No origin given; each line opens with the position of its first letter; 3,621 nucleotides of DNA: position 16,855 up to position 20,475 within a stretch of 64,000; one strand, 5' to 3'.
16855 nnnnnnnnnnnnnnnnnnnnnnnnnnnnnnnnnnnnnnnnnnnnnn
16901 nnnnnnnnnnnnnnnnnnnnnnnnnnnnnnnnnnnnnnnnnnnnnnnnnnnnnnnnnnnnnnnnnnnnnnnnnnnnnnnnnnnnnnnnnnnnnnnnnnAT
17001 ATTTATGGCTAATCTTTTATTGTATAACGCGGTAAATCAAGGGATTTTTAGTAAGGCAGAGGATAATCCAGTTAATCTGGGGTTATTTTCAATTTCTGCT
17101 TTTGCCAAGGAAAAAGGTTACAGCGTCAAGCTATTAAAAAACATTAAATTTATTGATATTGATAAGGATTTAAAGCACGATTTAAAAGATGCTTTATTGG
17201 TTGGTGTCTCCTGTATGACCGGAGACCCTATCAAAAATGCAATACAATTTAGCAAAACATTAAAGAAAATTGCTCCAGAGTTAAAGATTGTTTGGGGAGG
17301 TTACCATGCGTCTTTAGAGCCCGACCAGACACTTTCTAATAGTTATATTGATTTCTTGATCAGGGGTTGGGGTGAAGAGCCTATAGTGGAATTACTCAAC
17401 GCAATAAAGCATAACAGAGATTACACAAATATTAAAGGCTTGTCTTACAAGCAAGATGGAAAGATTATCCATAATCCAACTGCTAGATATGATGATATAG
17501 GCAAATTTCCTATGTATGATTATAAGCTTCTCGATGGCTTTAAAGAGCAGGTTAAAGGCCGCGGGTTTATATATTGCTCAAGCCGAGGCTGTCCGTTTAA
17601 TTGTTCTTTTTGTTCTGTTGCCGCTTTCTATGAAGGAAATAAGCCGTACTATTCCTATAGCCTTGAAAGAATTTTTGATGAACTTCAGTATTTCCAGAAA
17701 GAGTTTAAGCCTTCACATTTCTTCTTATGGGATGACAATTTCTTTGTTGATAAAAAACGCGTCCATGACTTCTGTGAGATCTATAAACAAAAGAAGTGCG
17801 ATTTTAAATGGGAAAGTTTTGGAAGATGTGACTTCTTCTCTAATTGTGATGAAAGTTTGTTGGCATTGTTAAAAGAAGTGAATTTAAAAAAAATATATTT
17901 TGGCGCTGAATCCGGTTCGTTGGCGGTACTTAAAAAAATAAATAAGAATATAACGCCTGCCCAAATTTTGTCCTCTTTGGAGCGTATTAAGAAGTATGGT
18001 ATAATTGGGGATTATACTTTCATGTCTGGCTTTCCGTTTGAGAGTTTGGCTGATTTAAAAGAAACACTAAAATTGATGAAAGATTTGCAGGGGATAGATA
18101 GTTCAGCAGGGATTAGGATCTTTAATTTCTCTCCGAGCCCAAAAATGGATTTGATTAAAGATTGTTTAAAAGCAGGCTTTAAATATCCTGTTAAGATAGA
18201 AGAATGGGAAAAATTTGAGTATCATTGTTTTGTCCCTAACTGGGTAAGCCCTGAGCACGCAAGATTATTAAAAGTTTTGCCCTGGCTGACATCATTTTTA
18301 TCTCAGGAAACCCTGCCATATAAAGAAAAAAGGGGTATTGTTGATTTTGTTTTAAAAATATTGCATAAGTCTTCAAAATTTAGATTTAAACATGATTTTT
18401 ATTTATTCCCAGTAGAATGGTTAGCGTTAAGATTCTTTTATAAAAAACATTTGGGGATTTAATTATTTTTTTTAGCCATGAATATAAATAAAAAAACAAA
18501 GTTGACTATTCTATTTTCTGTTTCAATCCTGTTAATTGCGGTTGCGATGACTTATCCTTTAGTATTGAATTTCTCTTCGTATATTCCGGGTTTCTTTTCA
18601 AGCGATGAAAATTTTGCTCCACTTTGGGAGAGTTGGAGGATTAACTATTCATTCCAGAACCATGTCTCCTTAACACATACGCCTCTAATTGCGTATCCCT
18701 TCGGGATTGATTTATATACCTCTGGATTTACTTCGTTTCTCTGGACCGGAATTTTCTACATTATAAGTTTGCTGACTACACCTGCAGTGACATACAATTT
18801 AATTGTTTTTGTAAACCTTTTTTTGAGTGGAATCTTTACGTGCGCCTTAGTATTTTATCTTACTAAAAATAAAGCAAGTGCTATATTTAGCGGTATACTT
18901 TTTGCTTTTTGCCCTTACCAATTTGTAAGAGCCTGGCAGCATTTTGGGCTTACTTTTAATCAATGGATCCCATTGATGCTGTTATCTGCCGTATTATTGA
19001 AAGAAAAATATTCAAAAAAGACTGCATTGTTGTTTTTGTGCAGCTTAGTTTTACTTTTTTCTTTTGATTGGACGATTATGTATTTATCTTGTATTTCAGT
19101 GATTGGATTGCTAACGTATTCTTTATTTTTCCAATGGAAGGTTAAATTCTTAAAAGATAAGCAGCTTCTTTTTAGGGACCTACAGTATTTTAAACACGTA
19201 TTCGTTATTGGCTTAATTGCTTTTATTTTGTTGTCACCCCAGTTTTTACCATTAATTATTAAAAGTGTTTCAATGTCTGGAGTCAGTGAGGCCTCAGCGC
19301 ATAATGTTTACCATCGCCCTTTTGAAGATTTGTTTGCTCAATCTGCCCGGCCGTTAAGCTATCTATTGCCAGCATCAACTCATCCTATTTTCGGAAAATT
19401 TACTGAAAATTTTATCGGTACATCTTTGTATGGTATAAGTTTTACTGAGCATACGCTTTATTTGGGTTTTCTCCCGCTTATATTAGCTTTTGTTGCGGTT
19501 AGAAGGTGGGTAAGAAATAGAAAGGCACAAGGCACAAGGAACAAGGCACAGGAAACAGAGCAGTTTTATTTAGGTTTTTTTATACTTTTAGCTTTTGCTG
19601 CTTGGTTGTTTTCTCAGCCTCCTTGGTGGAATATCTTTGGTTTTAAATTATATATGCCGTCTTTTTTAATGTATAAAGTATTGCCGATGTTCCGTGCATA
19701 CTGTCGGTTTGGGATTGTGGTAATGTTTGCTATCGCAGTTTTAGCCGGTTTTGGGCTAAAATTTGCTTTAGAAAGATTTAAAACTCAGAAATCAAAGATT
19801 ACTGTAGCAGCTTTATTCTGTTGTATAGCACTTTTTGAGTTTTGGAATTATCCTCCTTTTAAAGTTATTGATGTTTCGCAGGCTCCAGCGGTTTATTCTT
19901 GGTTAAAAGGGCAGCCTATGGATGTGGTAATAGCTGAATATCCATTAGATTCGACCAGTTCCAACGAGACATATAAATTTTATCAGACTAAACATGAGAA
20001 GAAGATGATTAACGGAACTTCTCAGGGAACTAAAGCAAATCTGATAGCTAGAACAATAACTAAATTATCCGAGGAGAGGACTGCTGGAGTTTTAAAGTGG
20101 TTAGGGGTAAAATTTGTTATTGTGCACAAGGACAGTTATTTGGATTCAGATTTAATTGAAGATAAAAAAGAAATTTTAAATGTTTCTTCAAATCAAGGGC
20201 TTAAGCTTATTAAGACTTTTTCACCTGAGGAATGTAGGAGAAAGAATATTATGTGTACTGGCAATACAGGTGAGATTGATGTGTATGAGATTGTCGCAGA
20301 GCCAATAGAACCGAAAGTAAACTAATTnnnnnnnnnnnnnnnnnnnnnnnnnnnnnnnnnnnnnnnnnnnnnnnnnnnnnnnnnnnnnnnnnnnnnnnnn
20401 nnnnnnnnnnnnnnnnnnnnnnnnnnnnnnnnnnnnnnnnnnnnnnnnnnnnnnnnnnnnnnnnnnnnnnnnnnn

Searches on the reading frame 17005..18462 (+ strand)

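Call 17: search_protein_families(library=pfam, proteins=[window:17005-18462:+], max_evalue=0.001)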
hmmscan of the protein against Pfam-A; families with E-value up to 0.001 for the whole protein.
window:17005-18462:+ (485 aa): 2 families
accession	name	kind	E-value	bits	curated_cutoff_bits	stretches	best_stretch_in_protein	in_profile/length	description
PF04055.27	Radical_SAM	-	1.1e-21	78.1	29.5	1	192-357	3-165/166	Radical SAM superfamily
PF02310.24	B12-binding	-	3e-15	56.6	32.1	1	16-130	6-120/121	B12 binding domain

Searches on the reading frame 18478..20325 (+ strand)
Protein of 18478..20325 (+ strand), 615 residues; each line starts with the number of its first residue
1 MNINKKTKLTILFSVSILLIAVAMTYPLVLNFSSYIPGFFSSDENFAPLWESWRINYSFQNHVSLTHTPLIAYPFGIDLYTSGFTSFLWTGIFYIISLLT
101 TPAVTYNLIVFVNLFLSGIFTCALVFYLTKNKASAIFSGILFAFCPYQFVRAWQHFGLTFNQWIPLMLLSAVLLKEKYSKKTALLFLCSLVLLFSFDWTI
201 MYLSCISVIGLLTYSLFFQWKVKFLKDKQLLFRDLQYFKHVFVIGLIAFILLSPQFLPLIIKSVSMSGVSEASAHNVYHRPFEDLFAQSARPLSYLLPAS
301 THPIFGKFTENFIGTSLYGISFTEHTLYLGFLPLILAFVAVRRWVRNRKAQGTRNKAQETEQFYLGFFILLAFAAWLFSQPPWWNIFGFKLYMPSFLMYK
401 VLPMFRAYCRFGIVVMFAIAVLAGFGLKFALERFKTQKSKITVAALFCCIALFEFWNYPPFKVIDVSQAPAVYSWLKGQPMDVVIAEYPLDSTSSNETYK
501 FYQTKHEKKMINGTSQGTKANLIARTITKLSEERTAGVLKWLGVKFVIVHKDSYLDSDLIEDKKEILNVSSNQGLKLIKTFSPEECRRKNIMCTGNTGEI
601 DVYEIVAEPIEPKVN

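Call 4: search_protein_families(library=pfam, proteins=[window:18478-20325:+], max_evalue=0.01)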
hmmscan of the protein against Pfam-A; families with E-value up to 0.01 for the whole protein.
window:18478-20325:+ (615 aa): 0 families

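Call 9: search_protein_families(library=ncbifam, proteins=[window:18478-20325:+], max_evalue=0.01)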
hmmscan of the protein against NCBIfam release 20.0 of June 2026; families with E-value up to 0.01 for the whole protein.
window:18478-20325:+ (615 aa): 0 families

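Call 32: find_homologous_proteins(query=window:18478-20325:+, max_evalue=0.001)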
Query window:18478-20325:+ (615 aa): 532 proteins with E <= 0.001 among 8000 candidates; the best 120 are listed.
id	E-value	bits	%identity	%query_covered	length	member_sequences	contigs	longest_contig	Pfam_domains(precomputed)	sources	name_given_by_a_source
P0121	0.0e+0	1391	100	100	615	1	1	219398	-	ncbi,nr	ncbi:MAG: hypothetical protein PHO70_00230 [Candidatus Omnitrophica bacterium]|nr:hypothetical prote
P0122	3.5e-260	883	63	96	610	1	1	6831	-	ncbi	-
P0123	2.4e-259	880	62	99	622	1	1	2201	-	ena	-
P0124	2.3e-250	850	62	99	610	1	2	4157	-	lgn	-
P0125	9.9e-250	848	60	97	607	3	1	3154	-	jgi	-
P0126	1.1e-249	848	62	97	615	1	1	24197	-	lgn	-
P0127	4.0e-249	846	60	99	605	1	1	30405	-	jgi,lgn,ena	-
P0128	4.3e-246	836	62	98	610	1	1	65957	-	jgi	-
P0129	1.4e-244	831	61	96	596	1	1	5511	-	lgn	-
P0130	2.0e-244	831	60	97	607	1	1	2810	-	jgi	jgi:hypothetical protein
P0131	2.1e-244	831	58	98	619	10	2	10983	-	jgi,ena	-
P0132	7.1e-244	829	58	100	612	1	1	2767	-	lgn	-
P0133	1.4e-241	821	59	96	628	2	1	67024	-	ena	-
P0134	4.4e-241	820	58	99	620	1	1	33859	-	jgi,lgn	jgi:hypothetical protein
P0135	2.1e-240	817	59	99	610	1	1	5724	-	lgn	-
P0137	2.7e-239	814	60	96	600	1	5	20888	PF19830.5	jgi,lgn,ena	-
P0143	2.4e-235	801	58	99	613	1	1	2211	PF09586.17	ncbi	-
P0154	6.6e-229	779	57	97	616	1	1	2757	PF19830.5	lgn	-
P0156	3.1e-228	777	57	96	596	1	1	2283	PF19830.5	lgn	-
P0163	5.3e-225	767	58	98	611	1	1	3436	PF19830.5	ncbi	-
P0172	1.3e-223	762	56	99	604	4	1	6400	PF19830.5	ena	-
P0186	3.8e-218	744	56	96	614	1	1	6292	PF19830.5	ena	-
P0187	4.9e-218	744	54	96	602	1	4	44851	PF19830.5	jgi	-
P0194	1.4e-215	736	54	99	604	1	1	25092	PF19830.5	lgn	-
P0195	2.5e-215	735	60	87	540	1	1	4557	PF19830.5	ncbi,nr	ncbi:MAG: YfhO family protein, partial [Candidatus Omnitrophica bacterium]|nr:YfhO family protein [C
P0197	7.6e-214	730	55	100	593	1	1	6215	PF19830.5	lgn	-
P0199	1.7e-213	729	53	98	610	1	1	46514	PF19830.5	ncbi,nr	ncbi:MAG: hypothetical protein P9M07_01710 [Candidatus Aceula meridiana]|nr:hypothetical protein [Ca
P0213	1.6e-208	712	52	100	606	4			PF19830.5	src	-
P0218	6.3e-206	704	54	96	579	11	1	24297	PF19830.5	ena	-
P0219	6.4e-206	704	53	100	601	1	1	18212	PF19830.5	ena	-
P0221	1.2e-205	703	55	95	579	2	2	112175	PF19830.5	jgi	-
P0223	5.8e-205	700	53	97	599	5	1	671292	PF19830.5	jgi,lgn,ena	-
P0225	1.3e-204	699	53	95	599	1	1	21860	PF19830.5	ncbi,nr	ncbi:MAG: hypothetical protein PHY94_00300 [Candidatus Omnitrophica bacterium]|nr:hypothetical prote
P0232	2.3e-202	692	53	99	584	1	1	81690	PF19830.5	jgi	-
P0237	2.4e-201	688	52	97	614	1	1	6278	PF19830.5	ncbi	-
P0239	6.7e-201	687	52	99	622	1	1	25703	PF19830.5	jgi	jgi:hypothetical protein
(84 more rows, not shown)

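Call 49: search_protein_families(library=pfam, proteins=[window:18478-20325:+, P0137, P0143], max_evalue=10)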
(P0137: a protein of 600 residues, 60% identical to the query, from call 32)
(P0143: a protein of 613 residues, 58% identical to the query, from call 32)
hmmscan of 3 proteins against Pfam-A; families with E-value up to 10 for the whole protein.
window:18478-20325:+ (615 aa): 0 families

P0137 (600 aa): 0 families

P0143 (613 aa): 0 families

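Call 60: predict_structure(alignment_id=A2)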
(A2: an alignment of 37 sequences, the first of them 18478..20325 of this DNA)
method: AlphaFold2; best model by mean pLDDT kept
length: 615 residues; sequences in the alignment: 37
mean_pLDDT: 86.7   pTM: 0.87
mean pLDDT of the five models: 86.7, 84.0, 83.9, 82.3, 81.3
residues with pLDDT >= 90: 301; 70-90: 261; 50-70: 50; < 50: 3
segments of 3 or more residues with pLDDT < 50: none
pLDDT, mean of each block of 10 residues (from residue 1): 69 93 84 82 80 92 86 74 77 93 92 95 97 97 91 80 96 95 96 87 92 91 85 93 96 84 66 65 82 91 88 89 88 97 89 77 96 94 88 84 74 96 98 95 96 78 80 91 84 70 88 69 83 92 91 81 87 94 82 79 94 75
secondary structure, 60 per line:
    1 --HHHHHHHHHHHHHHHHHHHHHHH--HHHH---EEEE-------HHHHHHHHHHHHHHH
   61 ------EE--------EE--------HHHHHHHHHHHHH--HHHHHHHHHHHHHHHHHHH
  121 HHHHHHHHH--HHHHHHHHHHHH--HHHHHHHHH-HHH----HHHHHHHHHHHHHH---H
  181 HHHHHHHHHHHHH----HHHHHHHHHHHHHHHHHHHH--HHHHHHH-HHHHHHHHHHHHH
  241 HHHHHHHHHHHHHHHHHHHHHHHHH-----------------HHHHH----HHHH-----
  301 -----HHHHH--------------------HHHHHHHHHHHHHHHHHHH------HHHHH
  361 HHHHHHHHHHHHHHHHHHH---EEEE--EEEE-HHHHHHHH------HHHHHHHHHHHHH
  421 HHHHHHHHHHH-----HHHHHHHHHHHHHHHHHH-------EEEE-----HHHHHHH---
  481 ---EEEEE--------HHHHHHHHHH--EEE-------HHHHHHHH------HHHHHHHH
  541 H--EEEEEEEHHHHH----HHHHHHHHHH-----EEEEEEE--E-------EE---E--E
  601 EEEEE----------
elements in order: H3-25 H28-31 E35-38 H46-60 H87-99 H102-129 H132-143 H146-154 H163-176 H180-193 H198-217 H220-226 H228-265 H283-287 H292-295 H306-310 H331-349 H356-379 E383-386 E389-392 H394-401 H408-431 H437-454 E462-465 H471-477 E484-488 H497-506 E509-511 H519-526 H533-541 E544-550 H551-555 H560-569 E575-581 E600-605
